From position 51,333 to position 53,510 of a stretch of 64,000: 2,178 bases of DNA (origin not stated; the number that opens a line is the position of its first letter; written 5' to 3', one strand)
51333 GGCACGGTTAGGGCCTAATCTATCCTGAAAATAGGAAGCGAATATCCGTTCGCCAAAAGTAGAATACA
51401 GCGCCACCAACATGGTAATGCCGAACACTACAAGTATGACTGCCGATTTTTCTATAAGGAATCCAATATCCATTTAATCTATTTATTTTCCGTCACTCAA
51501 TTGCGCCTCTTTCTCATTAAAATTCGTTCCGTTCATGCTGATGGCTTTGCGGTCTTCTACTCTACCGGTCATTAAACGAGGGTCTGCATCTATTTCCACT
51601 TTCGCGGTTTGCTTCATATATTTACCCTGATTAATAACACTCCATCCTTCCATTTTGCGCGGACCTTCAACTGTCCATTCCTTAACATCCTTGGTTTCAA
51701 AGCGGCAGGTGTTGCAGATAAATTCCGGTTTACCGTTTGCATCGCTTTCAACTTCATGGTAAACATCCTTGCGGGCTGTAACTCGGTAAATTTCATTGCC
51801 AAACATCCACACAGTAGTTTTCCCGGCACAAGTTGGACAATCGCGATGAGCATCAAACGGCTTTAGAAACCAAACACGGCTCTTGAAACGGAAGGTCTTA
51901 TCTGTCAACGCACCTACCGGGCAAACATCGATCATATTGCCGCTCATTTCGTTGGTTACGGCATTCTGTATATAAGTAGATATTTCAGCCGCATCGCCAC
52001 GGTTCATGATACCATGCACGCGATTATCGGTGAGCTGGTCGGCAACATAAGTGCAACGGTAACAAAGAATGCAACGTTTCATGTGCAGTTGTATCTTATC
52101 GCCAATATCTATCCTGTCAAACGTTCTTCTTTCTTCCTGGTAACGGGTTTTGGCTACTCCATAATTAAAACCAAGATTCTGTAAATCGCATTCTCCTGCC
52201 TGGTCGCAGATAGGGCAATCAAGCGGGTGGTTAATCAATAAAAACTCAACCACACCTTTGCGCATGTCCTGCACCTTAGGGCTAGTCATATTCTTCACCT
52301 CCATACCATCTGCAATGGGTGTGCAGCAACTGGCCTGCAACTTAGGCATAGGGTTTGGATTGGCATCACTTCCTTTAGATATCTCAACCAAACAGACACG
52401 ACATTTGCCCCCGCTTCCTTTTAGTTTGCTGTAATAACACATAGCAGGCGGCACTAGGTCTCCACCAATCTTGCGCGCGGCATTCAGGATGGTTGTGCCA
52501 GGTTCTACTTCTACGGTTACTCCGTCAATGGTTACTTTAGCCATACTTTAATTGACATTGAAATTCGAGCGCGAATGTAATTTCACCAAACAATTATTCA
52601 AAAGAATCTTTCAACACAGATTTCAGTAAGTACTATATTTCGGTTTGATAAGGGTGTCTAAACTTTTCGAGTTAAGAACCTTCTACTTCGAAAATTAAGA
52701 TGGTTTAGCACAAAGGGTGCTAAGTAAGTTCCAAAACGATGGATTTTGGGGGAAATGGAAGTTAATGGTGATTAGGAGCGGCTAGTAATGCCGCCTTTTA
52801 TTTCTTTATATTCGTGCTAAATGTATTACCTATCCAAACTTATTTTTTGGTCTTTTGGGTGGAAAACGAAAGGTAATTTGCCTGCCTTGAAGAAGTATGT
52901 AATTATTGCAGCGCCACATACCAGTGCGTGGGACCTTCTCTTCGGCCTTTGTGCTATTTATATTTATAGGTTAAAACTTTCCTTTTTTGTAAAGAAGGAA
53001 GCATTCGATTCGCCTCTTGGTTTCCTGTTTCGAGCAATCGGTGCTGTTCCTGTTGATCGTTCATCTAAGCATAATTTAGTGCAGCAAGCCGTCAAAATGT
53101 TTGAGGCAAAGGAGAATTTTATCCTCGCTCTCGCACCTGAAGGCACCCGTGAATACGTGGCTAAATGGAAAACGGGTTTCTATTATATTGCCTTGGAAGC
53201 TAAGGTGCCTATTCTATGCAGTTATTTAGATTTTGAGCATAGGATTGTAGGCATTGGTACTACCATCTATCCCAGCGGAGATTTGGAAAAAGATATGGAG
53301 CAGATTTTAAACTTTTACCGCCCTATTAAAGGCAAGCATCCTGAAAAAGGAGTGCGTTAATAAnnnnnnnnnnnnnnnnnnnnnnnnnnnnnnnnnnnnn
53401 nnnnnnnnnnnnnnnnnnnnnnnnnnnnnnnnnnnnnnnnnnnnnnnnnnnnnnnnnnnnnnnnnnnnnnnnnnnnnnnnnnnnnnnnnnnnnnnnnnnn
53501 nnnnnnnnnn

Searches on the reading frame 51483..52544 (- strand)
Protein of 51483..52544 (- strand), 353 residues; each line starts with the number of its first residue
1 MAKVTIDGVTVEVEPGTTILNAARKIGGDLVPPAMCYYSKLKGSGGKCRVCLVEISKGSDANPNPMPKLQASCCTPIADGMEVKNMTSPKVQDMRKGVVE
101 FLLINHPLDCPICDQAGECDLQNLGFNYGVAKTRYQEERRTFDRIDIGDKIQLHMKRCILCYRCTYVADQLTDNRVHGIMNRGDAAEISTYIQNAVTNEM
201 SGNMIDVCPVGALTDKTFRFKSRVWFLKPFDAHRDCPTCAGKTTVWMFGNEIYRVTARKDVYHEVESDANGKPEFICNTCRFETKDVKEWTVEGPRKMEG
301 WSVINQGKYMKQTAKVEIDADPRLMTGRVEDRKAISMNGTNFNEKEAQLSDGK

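Call 79: search_protein_families(library=pfam, proteins=[window:51483-52544:-], max_evalue=0.01)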
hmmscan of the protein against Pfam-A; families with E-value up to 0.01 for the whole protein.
window:51483-52544:- (353 aa): 4 families
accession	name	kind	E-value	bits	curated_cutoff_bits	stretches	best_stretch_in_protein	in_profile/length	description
PF22117.2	Fer4_Nqo3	-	7.9e-27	93.7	27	1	148-214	1-67/67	NADH-quinone oxidoreductase subunit 3, ferredoxin-like domain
PF10588.14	NADH-G_4Fe-4S_3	-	4e-18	65.1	27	1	95-134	1-40/40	NADH-ubiquinone oxidoreductase-G iron-sulfur binding region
PF13510.11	Fer2_4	-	1.7e-15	57.3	22.8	1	3-85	5-79/82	2Fe-2S iron-sulfur cluster binding domain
PF00111.32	Fer2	-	1.7e-06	28.3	21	1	5-77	2-76/77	2Fe-2S iron-sulfur cluster binding domain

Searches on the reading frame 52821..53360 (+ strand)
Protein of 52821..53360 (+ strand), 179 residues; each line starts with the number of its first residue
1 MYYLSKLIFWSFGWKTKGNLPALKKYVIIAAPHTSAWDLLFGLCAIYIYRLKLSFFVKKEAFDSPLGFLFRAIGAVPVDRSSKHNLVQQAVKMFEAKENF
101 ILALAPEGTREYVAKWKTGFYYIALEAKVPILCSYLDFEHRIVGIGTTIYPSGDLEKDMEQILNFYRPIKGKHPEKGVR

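Call 79: search_protein_families(library=pfam, proteins=[window:52821-53360:+], max_evalue=0.01)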
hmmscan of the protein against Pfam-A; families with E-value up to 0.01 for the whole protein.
window:52821-53360:+ (179 aa): 1 family
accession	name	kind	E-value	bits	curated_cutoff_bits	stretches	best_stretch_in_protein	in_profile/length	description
PF01553.26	Acyltransferase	-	1.5e-15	57.6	23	1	19-132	9-127/132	Acyltransferase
